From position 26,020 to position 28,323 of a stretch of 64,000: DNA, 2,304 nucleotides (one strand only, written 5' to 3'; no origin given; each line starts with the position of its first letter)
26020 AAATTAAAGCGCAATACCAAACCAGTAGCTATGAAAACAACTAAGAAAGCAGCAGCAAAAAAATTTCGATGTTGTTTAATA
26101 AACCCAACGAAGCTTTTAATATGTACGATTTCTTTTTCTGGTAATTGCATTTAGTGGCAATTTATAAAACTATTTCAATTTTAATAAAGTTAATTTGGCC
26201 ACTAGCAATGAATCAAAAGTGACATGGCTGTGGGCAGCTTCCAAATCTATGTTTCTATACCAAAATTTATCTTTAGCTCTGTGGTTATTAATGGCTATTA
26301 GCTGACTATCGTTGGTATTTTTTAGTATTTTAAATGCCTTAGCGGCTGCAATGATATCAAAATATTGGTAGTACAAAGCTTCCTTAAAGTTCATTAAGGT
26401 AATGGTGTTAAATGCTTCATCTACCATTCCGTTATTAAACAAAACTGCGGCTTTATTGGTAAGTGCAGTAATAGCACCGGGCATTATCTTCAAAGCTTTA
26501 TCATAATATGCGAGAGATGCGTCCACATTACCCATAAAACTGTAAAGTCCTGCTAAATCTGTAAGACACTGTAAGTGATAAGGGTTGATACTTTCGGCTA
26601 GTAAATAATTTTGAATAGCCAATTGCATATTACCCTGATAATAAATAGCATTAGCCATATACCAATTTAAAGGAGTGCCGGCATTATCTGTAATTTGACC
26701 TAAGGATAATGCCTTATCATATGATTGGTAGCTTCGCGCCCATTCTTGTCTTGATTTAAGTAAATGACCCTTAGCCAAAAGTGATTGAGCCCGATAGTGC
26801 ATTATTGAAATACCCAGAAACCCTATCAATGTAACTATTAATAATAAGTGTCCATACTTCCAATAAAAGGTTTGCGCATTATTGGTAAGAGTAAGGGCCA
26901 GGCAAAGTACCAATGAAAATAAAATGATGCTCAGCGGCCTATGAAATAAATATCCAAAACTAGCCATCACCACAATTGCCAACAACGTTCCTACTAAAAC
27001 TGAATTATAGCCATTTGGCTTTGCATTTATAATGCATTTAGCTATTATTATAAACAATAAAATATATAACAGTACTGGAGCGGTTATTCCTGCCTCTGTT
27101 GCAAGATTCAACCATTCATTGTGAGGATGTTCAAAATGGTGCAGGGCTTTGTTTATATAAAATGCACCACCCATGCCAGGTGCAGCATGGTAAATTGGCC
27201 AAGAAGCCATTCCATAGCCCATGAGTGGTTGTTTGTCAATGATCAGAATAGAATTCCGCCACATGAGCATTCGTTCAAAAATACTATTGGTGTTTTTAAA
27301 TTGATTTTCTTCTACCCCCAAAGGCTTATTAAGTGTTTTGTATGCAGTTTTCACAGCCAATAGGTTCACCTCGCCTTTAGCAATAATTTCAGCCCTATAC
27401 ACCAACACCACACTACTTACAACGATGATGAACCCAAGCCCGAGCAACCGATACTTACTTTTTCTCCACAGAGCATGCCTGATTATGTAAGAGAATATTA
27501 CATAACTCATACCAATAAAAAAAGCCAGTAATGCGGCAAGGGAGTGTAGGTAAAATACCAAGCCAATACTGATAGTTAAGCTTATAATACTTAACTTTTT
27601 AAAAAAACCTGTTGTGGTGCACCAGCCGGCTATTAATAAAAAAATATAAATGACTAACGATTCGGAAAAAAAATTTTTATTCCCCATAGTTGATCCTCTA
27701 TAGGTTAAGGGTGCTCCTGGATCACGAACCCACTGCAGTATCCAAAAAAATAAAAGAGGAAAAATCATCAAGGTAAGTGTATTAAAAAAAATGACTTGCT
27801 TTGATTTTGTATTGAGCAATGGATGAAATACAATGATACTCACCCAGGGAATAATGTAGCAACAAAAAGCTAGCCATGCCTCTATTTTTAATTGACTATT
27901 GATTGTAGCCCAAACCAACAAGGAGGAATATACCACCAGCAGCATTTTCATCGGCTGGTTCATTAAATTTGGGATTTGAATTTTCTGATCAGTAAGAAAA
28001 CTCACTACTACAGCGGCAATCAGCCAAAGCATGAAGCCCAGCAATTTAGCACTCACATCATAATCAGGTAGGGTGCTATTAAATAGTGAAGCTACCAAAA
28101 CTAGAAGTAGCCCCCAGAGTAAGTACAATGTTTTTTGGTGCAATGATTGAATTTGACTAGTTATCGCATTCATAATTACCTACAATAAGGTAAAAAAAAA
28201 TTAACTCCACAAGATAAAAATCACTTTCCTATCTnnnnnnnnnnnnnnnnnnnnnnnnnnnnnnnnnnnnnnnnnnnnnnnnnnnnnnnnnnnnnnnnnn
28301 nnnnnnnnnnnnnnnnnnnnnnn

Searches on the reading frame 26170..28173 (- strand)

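Call 79: search_protein_families(library=pfam, proteins=[window:26170-28173:-], max_evalue=0.001)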
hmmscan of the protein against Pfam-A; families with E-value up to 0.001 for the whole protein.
window:26170-28173:- (667 aa): 6 families
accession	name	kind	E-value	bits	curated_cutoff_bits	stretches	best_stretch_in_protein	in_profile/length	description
PF04932.20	Wzy_C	-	1.1e-15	58.2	31.7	1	199-368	3-147/149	O-Antigen ligase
PF00515.34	TPR_1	-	2.5e-08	33.8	27.8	0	537-565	4-32/34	Tetratricopeptide repeat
PF07719.23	TPR_2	-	2.9e-07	30.5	27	0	538-566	5-33/34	Tetratricopeptide repeat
PF13424.12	TPR_12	-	3.1e-06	27.7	30.1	1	505-564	8-75/77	Tetratricopeptide repeat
PF13181.12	TPR_8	-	5.3e-05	23.5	25.7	0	536-563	3-30/34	Tetratricopeptide repeat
PF13176.12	TPR_7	-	0.00088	19.6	27.9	0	539-563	4-28/36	Tetratricopeptide repeat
